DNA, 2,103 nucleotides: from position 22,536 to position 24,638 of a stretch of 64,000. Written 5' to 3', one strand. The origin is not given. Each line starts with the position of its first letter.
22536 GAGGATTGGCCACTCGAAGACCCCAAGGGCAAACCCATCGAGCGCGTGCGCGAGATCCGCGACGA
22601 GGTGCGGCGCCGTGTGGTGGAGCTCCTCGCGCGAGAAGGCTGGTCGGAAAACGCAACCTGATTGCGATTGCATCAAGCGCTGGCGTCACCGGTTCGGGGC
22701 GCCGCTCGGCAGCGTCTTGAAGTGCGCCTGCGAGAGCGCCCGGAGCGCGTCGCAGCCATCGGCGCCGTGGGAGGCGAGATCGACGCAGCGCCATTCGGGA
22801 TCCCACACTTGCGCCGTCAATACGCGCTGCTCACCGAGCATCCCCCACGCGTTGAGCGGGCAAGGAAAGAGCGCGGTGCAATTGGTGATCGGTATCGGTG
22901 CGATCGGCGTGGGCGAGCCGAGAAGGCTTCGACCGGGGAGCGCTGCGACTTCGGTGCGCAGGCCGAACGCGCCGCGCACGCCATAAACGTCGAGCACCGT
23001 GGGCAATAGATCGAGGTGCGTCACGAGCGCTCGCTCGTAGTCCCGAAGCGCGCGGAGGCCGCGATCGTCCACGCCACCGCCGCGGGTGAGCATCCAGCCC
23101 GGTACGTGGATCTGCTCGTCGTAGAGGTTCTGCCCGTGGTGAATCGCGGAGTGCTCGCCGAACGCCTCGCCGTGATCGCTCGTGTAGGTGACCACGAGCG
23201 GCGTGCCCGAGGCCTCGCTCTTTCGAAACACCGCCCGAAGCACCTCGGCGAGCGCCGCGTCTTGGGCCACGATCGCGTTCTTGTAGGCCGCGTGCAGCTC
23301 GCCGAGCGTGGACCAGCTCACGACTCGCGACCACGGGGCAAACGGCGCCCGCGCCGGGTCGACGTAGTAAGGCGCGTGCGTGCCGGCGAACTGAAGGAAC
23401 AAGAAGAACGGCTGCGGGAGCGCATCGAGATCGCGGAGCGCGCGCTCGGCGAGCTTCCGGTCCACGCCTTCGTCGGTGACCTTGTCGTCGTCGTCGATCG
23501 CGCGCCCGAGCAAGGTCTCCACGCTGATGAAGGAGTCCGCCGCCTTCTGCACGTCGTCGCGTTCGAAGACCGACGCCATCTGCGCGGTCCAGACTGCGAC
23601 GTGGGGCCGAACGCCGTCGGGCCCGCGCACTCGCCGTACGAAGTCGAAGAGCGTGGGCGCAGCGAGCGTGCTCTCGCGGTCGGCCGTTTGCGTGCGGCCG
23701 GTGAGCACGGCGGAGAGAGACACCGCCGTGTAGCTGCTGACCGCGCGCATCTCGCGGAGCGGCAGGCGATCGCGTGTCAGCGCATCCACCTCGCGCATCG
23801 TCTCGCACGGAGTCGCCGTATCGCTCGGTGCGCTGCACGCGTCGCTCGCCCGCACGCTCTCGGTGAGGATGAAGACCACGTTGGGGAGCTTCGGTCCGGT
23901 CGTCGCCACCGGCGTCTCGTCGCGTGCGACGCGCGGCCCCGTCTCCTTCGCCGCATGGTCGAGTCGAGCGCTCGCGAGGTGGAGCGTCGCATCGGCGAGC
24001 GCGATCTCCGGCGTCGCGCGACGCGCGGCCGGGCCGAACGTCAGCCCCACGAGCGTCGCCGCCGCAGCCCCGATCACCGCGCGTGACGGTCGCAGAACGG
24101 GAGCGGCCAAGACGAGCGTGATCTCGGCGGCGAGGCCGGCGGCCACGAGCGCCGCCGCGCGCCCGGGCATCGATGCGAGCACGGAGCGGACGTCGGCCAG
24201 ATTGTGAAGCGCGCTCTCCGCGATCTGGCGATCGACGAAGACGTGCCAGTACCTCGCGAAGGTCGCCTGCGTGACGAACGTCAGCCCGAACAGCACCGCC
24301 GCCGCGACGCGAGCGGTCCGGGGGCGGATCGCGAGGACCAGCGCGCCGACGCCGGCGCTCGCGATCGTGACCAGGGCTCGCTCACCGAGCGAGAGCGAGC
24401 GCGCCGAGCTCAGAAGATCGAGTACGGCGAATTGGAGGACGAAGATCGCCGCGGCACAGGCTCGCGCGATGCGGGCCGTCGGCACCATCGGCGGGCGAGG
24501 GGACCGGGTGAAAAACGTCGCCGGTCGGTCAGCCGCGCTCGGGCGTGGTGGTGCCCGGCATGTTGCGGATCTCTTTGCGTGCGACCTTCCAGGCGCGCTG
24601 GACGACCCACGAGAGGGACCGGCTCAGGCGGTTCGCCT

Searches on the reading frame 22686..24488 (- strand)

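Call 28: search_protein_families(library=pfam, proteins=[window:22686-24488:-], max_evalue=0.001)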
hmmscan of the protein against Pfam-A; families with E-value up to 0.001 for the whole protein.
window:22686-24488:- (600 aa): 1 family
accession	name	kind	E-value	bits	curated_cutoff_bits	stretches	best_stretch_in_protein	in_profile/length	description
PF00884.28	Sulfatase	-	4.3e-25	89.1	25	1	202-504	1-301/301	Sulfatase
